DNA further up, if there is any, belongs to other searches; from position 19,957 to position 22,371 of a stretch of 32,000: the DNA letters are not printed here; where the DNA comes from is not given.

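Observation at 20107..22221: A 705-aa intein in the Walker A loop of the pilus ATPase, with an extra 325-aa HTH-like module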

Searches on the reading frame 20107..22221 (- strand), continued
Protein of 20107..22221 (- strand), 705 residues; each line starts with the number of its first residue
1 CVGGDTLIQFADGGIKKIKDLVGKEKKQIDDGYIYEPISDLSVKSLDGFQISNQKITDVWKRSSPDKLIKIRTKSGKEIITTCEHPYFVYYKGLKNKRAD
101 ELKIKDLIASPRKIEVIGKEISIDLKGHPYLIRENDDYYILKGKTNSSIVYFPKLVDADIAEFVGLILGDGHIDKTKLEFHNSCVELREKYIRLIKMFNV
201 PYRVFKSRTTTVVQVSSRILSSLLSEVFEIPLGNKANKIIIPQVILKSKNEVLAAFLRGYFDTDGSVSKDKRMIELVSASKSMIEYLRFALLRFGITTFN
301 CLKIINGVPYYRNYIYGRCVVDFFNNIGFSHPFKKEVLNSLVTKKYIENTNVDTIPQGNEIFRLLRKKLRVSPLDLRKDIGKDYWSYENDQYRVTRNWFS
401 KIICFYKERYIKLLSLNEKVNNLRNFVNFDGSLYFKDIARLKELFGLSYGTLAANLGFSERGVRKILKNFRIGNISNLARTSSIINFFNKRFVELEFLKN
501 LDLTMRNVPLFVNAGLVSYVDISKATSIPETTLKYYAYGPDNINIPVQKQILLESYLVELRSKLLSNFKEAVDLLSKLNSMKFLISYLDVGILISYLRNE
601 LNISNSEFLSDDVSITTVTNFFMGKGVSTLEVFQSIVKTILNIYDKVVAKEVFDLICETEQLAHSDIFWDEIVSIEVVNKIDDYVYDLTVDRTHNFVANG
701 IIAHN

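Call 17: search_protein_families(library=pfam, proteins=[P0002, P0003, P0009, P0010, P0014, P0015, P0017, P0019, P0022], max_evalue=0.1)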
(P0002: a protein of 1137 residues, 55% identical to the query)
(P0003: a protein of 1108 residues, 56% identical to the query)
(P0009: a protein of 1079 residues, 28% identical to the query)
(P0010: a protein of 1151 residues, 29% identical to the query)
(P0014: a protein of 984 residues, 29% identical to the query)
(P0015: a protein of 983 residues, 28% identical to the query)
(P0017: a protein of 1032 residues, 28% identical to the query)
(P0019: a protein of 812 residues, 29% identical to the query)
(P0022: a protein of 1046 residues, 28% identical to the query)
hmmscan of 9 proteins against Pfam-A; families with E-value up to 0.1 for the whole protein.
P0002 (1137 aa): 4 families
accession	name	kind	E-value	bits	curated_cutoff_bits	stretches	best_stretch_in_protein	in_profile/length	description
PF14890.11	Intein_splicing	-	1.1e-26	94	35.8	1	218-911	2-155/155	Intein splicing domain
PF14528.11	LAGLIDADG_3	-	5.8e-21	75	22.5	2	461-537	2-82/82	LAGLIDADG-like domain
PF00437.27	T2SSE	-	5.1e-08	32.4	24.9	1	915-1025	159-256/370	Type II/IV secretion system protein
PF01381.28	HTH_3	-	0.0084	16.6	23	0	803-843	4-45/55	Helix-turn-helix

P0003 (1108 aa): 5 families
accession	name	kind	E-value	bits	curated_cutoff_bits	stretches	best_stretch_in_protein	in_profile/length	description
PF14890.11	Intein_splicing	-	2.5e-29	102.5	35.8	1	482-1104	1-155/155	Intein splicing domain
PF14528.11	LAGLIDADG_3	-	2e-20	73.2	22.5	2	727-802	3-82/82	LAGLIDADG-like domain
PF01381.28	HTH_3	-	1.8e-07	31.5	23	1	996-1037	4-46/55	Helix-turn-helix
PF14527.11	LAGLIDADG_WhiA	-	0.01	16.3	23.2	0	728-786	2-62/93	WhiA LAGLIDADG-like domain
PF07591.16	PT-HINT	-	0.037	14.7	27.7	0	524-584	29-89/137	Pretoxin HINT domain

P0009 (1079 aa): 9 families
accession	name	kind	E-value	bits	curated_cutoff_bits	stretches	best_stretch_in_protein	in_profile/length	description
PF00448.28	SRP54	-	1.5e-60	204.7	22.7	1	898-1078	15-195/196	SRP54-type protein, GTPase domain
PF14890.11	Intein_splicing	-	2e-28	99.6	35.8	1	385-897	5-155/155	Intein splicing domain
PF14528.11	LAGLIDADG_3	-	3.2e-18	66.2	22.5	2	690-757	1-72/82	LAGLIDADG-like domain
PF02881.24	SRP54_N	-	5.3e-08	33.4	22.4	1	267-334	3-75/75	SRP54-type protein, helical bundle domain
PF01381.28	HTH_3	-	1.6e-06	28.5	23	1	800-847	1-49/55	Helix-turn-helix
PF12844.13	HTH_19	-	1.7e-06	28.2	30.2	1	797-848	1-53/64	Helix-turn-helix domain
PF05204.19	Hom_end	-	0.00038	21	21.1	1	694-756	16-86/110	Homing endonuclease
PF03193.22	RsgA_GTPase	-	0.013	15.8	30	0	332-421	77-170/174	RsgA GTPase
PF13560.12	HTH_31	-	0.092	13.5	27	0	797-844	3-52/64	Helix-turn-helix domain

P0010 (1151 aa): 13 families
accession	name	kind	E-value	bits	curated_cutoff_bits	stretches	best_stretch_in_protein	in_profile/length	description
PF00493.29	MCM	-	3.4e-78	262.3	23.3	2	802-956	71-224/224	MCM P-loop domain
PF17207.9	MCM_OB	-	9.8e-27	93.6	24.8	1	102-224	3-124/126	MCM OB domain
PF17855.7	MCM_lid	-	1.7e-25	89.8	27.4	1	971-1053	1-85/87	MCM AAA-lid domain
PF14528.11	LAGLIDADG_3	-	4.2e-25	88.3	22.5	2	578-660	2-82/82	LAGLIDADG-like domain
PF14890.11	Intein_splicing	-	9.8e-25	87.6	35.8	1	341-801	1-155/155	Intein splicing domain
PF14551.11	MCM_N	-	1.6e-09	38.5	24.9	1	18-79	18-77/95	MCM N-terminal domain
PF01078.27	Mg_chelatase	-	3.4e-07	30.3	20.3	1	840-906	93-159/207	Magnesium chelatase, subunit ChlI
PF01381.28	HTH_3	-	1.9e-06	28.3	23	1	691-734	1-48/55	Helix-turn-helix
PF22798.2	DUF5817_CT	-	0.0029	17.8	29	1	1092-1139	1-48/54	DUF5817, C-terminal domain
PF07728.20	AAA_5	-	0.003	18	22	1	847-916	58-135/139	AAA domain (dynein-related subfamily)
PF09723.15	Zn_ribbon_8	-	0.01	16.3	34.4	1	134-162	6-34/41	Zinc ribbon domain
PF21120.3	MCM_WH_arc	-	0.012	16.1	26.1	1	1086-1145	2-63/63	Archaeal MCM, winged-helix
PF13560.12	HTH_31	-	0.02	15.7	27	1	688-730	3-50/64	Helix-turn-helix domain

P0014 (984 aa): 12 families
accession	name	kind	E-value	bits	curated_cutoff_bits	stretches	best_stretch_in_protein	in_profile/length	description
PF00437.27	T2SSE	-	1.9e-36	126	24.9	2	193-385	43-238/370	Type II/IV secretion system protein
PF14890.11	Intein_splicing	-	2.6e-29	102.5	35.8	1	397-835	4-153/155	Intein splicing domain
PF14528.11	LAGLIDADG_3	-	2.5e-17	63.4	22.5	1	624-705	2-82/82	LAGLIDADG-like domain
PF01381.28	HTH_3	-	9.7e-11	42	23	1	736-785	1-49/55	Helix-turn-helix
PF12844.13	HTH_19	-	2.3e-06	27.8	30.2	1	733-785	1-52/64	Helix-turn-helix domain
PF13560.12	HTH_31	-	0.00014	22.5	27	1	733-785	3-55/64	Helix-turn-helix domain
PF14527.11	LAGLIDADG_WhiA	-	0.00028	21.4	23.2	0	537-575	4-46/93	WhiA LAGLIDADG-like domain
PF01580.24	FtsK_SpoIIIE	-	0.0015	18.5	24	1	283-309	39-67/221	FtsK/SpoIIIE family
PF00005.33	ABC_tran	-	0.011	16.8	25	1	286-320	14-48/137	ABC transporter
PF13555.12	AAA_29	-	0.03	14.5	27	1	282-300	20-39/61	P-loop containing region of AAA domain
PF06414.18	Zeta_toxin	-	0.032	14.1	22.3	1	281-312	14-46/199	Zeta toxin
PF13412.12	HTH_24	-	0.076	13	21.9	0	734-757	7-30/48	Winged helix-turn-helix DNA-binding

P0015 (983 aa): 10 families
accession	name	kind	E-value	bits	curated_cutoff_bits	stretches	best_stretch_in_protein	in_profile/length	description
PF00437.27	T2SSE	-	3.5e-37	128.4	24.9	2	206-399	42-238/370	Type II/IV secretion system protein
PF14890.11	Intein_splicing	-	8.4e-31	107.3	35.8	1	412-827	5-148/155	Intein splicing domain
PF14528.11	LAGLIDADG_3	-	2.8e-18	66.4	22.5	1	624-705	2-82/82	LAGLIDADG-like domain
PF01381.28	HTH_3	-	1.7e-09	38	23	1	736-785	1-49/55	Helix-turn-helix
PF12844.13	HTH_19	-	1.9e-07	31.3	30.2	1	733-785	1-52/64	Helix-turn-helix domain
PF01580.24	FtsK_SpoIIIE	-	0.00094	19.1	24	1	297-322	39-66/221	FtsK/SpoIIIE family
PF06414.18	Zeta_toxin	-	0.0082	16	22.3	1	295-335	14-55/199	Zeta toxin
PF23989.1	PilB3_C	-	0.0086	16.6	27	1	927-982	15-70/83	PilB3-like, C-terminal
PF13555.12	AAA_29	-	0.052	13.7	27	0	297-314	21-39/61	P-loop containing region of AAA domain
PF00005.33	ABC_tran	-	0.093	13.8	25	0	300-335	14-49/137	ABC transporter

P0017 (1032 aa): 12 families
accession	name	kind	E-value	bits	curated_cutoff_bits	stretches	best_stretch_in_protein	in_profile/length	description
PF00437.27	T2SSE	-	5.4e-40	137.6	24.9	1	215-447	6-238/370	Type II/IV secretion system protein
PF14890.11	Intein_splicing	-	2.3e-23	83.1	35.8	1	457-886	2-155/155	Intein splicing domain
PF14528.11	LAGLIDADG_3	-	2.2e-17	63.5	22.5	1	675-753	5-82/82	LAGLIDADG-like domain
PF01381.28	HTH_3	-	1.1e-05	25.8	23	1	784-829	1-45/55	Helix-turn-helix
PF01580.24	FtsK_SpoIIIE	-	0.00031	20.7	24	1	343-366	36-59/221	FtsK/SpoIIIE family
PF12844.13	HTH_19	-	0.00058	20.1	30.2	1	784-829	4-48/64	Helix-turn-helix domain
PF06414.18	Zeta_toxin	-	0.003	17.5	22.3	1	345-377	15-47/199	Zeta toxin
PF05204.19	Hom_end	-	0.0034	17.9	21.1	0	669-747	9-92/110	Homing endonuclease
PF00005.33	ABC_tran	-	0.0045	18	25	1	349-380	14-45/137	ABC transporter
PF13191.12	AAA_16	-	0.035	15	32.6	1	346-395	24-72/167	AAA ATPase domain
PF13245.12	AAA_19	-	0.037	14.6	25.1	1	345-373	10-38/134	AAA domain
PF13555.12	AAA_29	-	0.065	13.4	27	0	343-364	18-40/61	P-loop containing region of AAA domain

P0019 (812 aa): 16 families
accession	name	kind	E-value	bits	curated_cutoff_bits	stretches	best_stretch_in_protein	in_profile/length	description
PF00437.27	T2SSE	-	3.1e-37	128.6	24.9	2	39-228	46-238/370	Type II/IV secretion system protein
PF14890.11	Intein_splicing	-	1.6e-28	99.9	35.8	1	240-655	4-148/155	Intein splicing domain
PF14528.11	LAGLIDADG_3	-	1.1e-13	51.7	22.5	1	454-533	4-82/82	LAGLIDADG-like domain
PF01381.28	HTH_3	-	5.3e-12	46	23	1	564-613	1-49/55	Helix-turn-helix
PF12844.13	HTH_19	-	1.5e-08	34.9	30.2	1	561-615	1-54/64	Helix-turn-helix domain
PF13560.12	HTH_31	-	4.3e-06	27.4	27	1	561-614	3-56/64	Helix-turn-helix domain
PF14527.11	LAGLIDADG_WhiA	-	0.00069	20.1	23.2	0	454-503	2-53/93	WhiA LAGLIDADG-like domain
PF01580.24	FtsK_SpoIIIE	-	0.00083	19.3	24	1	126-146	39-59/221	FtsK/SpoIIIE family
PF00005.33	ABC_tran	-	0.0039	18.2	25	1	129-162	14-47/137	ABC transporter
PF13555.12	AAA_29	-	0.013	15.7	27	1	126-144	21-40/61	P-loop containing region of AAA domain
PF06414.18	Zeta_toxin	-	0.013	15.4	22.3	1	124-169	14-60/199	Zeta toxin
PF13476.12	AAA_23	-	0.03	15.4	27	1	128-148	21-41/201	AAA domain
PF13412.12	HTH_24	-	0.035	14.1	21.9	0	562-585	7-30/48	Winged helix-turn-helix DNA-binding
PF13245.12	AAA_19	-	0.049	14.2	25.1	1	125-147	10-32/134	AAA domain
PF13443.12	HTH_26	-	0.05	14.3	22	0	571-613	9-51/63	Cro/C1-type HTH DNA-binding domain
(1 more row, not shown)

P0022 (1046 aa): 20 families
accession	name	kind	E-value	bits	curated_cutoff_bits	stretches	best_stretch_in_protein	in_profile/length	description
PF00437.27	T2SSE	-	2e-39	135.8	24.9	1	204-436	6-238/370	Type II/IV secretion system protein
PF14528.11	LAGLIDADG_3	-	6.6e-18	65.2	22.5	2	667-747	3-82/82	LAGLIDADG-like domain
PF14890.11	Intein_splicing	-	9.6e-17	61.7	35.8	1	446-902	2-155/155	Intein splicing domain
PF12844.13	HTH_19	-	1.2e-05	25.6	30.2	1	776-828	1-51/64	Helix-turn-helix domain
PF01381.28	HTH_3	-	2.5e-05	24.7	23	1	779-828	1-48/55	Helix-turn-helix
PF05204.19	Hom_end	-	0.00019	22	21.1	0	658-737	5-88/110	Homing endonuclease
PF01580.24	FtsK_SpoIIIE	-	0.0016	18.4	24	1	334-355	38-59/221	FtsK/SpoIIIE family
PF13245.12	AAA_19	-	0.004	17.8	25.1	1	334-363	10-39/134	AAA domain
PF13191.12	AAA_16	-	0.0057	17.6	32.6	1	335-383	24-71/167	AAA ATPase domain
PF00005.33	ABC_tran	-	0.0093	17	25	1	338-369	14-45/137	ABC transporter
PF13401.12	AAA_22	-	0.011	16.5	27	1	337-370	7-41/130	AAA domain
PF06414.18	Zeta_toxin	-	0.013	15.4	22.3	1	334-369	15-50/199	Zeta toxin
PF13521.12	AAA_28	-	0.019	15.7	27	1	338-358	2-22/164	AAA domain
PF13555.12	AAA_29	-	0.025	14.7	27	1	334-352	20-39/61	P-loop containing region of AAA domain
PF10412.15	TrwB_AAD_bind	-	0.036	13.4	20.5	1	336-371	16-51/387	Type IV secretion-system coupling protein DNA-binding domain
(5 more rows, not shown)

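Call 29: predict_structure(alignment_id=A1)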
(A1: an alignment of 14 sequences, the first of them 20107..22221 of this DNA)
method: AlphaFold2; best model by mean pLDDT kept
length: 705 residues; sequences in the alignment: 14
mean_pLDDT: 84.2   pTM: 0.73
mean pLDDT of the five models: 84.2, 78.7, 75.5, 75.1, 74.1
residues with pLDDT >= 90: 253; 70-90: 386; 50-70: 53; < 50: 13
segments of 3 or more residues with pLDDT < 50: 694-705
pLDDT, mean of each block of 10 residues (from residue 1): 74 88 89 88 82 87 83 82 82 85 89 85 91 93 85 96 96 92 95 95 92 94 93 87 95 97 92 91 91 90 87 89 94 94 67 80 93 86 83 83 91 92 85 82 82 78 74 65 78 74 71 75 83 74 69 81 82 84 71 88 86 79 71 87 95 93 88 87 76 50 32
secondary structure, 60 per line:
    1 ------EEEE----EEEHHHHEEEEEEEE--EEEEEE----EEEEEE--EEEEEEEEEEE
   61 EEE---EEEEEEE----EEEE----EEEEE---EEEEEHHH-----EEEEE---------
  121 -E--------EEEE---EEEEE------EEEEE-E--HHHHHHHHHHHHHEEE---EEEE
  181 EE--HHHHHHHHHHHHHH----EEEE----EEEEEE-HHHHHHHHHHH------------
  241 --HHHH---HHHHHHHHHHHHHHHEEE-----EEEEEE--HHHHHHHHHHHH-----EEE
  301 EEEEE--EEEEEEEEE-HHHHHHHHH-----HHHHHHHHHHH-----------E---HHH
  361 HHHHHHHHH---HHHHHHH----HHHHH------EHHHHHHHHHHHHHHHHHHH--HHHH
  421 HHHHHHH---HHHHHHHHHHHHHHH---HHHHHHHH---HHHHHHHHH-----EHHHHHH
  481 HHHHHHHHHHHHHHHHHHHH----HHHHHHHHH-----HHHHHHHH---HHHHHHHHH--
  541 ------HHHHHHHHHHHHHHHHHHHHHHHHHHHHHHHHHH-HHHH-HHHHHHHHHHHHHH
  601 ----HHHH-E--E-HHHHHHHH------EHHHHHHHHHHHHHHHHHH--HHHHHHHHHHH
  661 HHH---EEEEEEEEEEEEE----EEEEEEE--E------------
elements in order (helices of 4 or more, strands of 3 or more residues): E7-10 E15-17 H18-21 E22-29 E32-37 E42-47 E50-63 E67-73 E78-81 E86-90 E94-98 E107-111 E131-134 E138-142 E149-153 H158-170 E171-173 E177-182 H185-198 E203-206 E211-216 H218-228 H243-246 H250-264 E265-267 E273-278 H281-292 E298-305 E308-316 H318-326 H332-342 H358-369 H373-379 H384-388 H396-414 H417-427 H431-445 H449-456 H460-468 H475-500 H505-513 H519-526 H530-538 H547-580 H582-585 H587-600 H605-608 H615-622 H630-647 H650-663 E667-679 E684-690

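Call 37: fold_search(model_id=the predicted structure, library=pdb)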
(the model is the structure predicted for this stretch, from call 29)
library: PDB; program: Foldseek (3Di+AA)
matches with E <= 10: 528; with E <= 0.001: 72
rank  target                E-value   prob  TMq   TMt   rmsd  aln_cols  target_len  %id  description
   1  7qss                  1.2e-21  1.00  0.45  0.72   4.3       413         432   25  Crystal structure of homing endonuclease-associated TliVMA intein (C1A) (released 2022-03-30)
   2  7qsu                  6.1e-21  1.00  0.40  0.75   4.1       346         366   25  Crystal structure of homing endonuclease-associated TliVMA intein (C1A, d333-339) (released 2022-03-30)
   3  7qst                  8.4e-16  1.00  0.35  0.67   3.4       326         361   24  Crystal structure of homing endonuclease-associated PhoVMA intein (C1A) (released 2022-03-30)
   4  1dq3                  3.6e-15  1.00  0.41  0.61   5.4       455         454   20  CRYSTAL STRUCTURE OF AN ARCHAEAL INTEIN-ENCODED HOMING ENDONUCLEASE PI-PFUI (released 2000-07-05)
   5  2cw7                  6.9e-15  1.00  0.37  0.48  10.0       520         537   16  Crystal structure of intein homing endonuclease II (released 2006-04-18)
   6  1ef0_A                2.3e-08  1.00  0.27  0.42  20.9       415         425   14  CRYSTAL STRUCTURE OF PI-SCEI MINIPRECURSOR (released 2000-06-07)
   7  1vde_B                5.1e-08  1.00  0.28  0.42   8.4       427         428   11  PI-SCEI, A HOMING ENDONUCLEASE WITH PROTEIN SPLICING ACTIVITY (released 1998-04-08)
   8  1vde_A                7.7e-08  1.00  0.26  0.40  21.2       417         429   14  PI-SCEI, A HOMING ENDONUCLEASE WITH PROTEIN SPLICING ACTIVITY (released 1998-04-08)
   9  1um2_A                8.1e-08  1.00  0.27  0.42  21.5       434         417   12  Crystal Structure of the Vma1-Derived Endonuclease with the Ligated Extein Segment (released 2004-09-22)
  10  1jva_B                1.0e-07  1.00  0.26  0.40  21.3       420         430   12  CRYSTAL STRUCTURE OF THE VMA1-DERIVED ENDONUCLEASE BEARING THE N AND C EXTEIN PROPEPTIDES (released 2002-08-29)
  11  1jva_A                1.5e-07  1.00  0.26  0.40  21.8       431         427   12  CRYSTAL STRUCTURE OF THE VMA1-DERIVED ENDONUCLEASE BEARING THE N AND C EXTEIN PROPEPTIDES (released 2002-08-29)
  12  1um2_B                1.6e-07  1.00  0.26  0.41  21.9       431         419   12  Crystal Structure of the Vma1-Derived Endonuclease with the Ligated Extein Segment (released 2004-09-22)
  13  1lws_A                4.8e-07  1.00  0.25  0.39  21.2       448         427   13  Crystal structure of the intein homing endonuclease PI-SceI bound to its recognition sequence (released 2002-09-27)
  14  1ef0_B                1.3e-06  1.00  0.25  0.41  20.9       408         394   13  CRYSTAL STRUCTURE OF PI-SCEI MINIPRECURSOR (released 2000-06-07)
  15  1dfa                  2.6e-06  1.00  0.24  0.39  21.3       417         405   12  CRYSTAL STRUCTURE OF PI-SCEI IN C2 SPACE GROUP (released 1999-12-08)
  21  3hyi                  8.7e-06  1.00  0.20  0.47  16.2       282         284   14  Crystal structure of full-length DUF199/WhiA from Thermatoga maritima (released 2009-09-01)
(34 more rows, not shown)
